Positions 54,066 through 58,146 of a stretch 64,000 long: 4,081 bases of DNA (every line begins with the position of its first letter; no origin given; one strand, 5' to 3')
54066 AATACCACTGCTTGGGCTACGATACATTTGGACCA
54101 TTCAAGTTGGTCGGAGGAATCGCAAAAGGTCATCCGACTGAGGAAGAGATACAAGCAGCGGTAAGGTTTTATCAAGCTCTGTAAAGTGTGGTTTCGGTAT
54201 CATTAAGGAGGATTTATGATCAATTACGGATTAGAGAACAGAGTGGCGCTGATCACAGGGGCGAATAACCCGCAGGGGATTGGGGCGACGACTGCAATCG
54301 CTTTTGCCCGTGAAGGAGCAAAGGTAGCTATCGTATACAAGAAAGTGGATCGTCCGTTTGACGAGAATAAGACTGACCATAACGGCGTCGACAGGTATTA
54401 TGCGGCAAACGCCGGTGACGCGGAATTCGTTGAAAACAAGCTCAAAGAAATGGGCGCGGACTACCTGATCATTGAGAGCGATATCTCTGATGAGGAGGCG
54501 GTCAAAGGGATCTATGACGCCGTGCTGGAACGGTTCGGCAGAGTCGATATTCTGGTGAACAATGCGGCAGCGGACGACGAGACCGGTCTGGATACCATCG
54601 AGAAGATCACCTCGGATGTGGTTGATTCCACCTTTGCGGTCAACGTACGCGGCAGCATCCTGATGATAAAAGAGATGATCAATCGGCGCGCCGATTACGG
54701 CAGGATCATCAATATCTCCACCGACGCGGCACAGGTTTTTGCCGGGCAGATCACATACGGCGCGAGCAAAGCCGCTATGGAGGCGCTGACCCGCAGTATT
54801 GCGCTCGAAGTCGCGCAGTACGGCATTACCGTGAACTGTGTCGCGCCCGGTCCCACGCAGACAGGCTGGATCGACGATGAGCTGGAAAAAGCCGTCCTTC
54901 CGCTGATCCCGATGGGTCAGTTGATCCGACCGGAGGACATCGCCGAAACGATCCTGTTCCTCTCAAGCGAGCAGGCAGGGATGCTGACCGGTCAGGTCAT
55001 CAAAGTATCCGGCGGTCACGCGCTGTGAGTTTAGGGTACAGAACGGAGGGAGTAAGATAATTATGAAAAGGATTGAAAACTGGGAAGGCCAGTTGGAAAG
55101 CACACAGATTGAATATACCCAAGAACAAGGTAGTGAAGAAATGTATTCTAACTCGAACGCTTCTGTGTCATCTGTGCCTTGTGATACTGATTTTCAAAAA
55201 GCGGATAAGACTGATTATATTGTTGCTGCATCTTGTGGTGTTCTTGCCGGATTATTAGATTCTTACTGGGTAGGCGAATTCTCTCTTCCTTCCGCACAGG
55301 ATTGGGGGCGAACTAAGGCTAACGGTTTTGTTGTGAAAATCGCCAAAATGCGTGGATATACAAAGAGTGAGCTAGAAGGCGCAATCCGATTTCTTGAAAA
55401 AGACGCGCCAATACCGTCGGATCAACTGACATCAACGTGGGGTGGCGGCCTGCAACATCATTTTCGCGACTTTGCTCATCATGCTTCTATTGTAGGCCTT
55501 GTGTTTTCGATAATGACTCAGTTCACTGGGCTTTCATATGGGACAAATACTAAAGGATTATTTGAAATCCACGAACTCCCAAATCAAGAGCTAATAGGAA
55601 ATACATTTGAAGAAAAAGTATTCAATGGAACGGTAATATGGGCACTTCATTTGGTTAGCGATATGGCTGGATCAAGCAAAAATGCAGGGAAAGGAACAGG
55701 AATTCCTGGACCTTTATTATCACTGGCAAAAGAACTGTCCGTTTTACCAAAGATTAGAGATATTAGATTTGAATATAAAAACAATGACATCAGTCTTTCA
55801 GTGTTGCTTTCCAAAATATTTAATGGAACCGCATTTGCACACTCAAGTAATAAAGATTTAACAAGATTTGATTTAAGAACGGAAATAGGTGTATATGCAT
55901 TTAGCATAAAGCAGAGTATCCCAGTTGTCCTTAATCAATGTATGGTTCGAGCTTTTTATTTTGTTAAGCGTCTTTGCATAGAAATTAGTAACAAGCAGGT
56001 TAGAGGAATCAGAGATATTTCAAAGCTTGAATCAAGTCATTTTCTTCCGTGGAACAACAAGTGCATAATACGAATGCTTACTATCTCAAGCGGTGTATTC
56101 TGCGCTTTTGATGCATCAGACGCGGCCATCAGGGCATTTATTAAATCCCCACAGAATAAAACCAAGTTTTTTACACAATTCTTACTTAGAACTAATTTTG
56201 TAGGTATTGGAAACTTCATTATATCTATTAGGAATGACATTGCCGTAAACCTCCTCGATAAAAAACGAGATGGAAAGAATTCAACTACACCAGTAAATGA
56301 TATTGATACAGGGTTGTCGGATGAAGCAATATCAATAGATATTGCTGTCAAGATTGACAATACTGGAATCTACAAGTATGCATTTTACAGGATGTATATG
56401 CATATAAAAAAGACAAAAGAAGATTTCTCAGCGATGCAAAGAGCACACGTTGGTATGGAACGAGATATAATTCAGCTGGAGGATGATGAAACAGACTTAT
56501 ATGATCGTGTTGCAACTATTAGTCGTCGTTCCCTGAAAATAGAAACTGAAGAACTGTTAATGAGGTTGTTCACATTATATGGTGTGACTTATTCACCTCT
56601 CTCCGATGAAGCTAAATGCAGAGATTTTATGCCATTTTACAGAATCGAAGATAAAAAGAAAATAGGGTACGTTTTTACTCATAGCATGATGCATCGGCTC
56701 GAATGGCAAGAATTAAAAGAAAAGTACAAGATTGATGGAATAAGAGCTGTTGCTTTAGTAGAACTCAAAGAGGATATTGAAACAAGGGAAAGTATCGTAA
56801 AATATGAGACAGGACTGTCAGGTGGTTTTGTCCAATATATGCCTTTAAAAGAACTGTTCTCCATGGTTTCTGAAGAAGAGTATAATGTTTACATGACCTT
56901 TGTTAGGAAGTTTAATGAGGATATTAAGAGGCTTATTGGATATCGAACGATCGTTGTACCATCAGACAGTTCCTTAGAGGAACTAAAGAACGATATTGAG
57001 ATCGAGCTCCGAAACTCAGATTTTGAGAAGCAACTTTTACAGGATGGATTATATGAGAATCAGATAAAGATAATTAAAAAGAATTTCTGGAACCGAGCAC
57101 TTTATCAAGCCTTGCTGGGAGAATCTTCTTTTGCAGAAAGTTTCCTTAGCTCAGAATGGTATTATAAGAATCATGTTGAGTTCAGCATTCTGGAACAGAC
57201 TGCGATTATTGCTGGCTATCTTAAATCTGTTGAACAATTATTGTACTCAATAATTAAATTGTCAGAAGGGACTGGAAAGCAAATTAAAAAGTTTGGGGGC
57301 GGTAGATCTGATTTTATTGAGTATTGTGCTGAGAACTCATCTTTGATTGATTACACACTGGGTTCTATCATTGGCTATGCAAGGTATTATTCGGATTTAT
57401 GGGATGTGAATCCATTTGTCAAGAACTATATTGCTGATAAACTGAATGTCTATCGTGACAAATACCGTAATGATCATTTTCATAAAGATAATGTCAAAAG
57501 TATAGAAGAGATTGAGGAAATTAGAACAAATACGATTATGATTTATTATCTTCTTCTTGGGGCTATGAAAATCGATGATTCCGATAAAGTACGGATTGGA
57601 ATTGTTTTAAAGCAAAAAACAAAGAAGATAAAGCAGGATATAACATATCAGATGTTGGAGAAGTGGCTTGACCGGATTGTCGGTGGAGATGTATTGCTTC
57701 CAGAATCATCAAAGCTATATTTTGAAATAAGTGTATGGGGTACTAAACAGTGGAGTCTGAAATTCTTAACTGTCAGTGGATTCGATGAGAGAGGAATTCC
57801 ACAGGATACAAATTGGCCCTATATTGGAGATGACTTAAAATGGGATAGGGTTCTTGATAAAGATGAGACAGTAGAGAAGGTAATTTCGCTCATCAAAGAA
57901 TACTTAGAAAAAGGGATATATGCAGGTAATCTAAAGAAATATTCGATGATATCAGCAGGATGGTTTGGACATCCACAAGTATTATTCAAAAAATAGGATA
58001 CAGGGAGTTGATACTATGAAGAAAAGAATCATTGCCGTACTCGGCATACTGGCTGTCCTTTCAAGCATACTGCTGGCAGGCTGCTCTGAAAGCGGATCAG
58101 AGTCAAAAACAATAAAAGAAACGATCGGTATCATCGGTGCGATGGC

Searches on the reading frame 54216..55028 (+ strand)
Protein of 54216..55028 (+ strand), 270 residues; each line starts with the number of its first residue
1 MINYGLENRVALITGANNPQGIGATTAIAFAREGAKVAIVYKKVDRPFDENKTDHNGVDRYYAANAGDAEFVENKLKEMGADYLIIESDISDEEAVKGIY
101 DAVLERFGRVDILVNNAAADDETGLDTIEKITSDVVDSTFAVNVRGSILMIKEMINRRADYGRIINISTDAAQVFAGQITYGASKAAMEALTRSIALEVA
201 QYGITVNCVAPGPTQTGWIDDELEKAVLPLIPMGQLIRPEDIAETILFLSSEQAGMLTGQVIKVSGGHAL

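Call 44: search_protein_families(library=pfam, proteins=[window:54216-55028:+], max_evalue=0.001)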
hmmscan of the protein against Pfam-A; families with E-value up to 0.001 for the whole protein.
window:54216-55028:+ (270 aa): 3 families
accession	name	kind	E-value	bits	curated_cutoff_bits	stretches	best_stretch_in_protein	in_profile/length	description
PF13561.12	adh_short_C2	-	5.1e-54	183.8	27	2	66-267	31-234/236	Enoyl-(Acyl carrier protein) reductase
PF00106.31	adh_short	-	6.9e-42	143.6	26.6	1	63-218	31-186/195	short chain dehydrogenase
PF08659.16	KR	-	4.5e-08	33.6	22.6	1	12-194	4-162/180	KR domain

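Call 45: search_protein_families(library=padloc, proteins=[window:54216-55028:+], max_evalue=0.001)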
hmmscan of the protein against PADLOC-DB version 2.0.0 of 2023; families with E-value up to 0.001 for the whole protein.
window:54216-55028:+ (270 aa): 0 families

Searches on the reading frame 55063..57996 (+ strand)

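Call 44: search_protein_families(library=pfam, proteins=[window:55063-57996:+], max_evalue=0.001)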
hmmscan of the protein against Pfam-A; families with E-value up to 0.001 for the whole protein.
window:55063-57996:+ (977 aa): 0 families

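Call 45: search_protein_families(library=padloc, proteins=[window:55063-57996:+], max_evalue=0.001)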
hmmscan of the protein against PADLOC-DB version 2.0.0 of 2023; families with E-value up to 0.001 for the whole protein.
window:55063-57996:+ (977 aa): 1 family
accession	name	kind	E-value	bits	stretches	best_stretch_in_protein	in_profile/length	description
PDLC03834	BnzB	-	6.5e-49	165.4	1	26-388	137-470/504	-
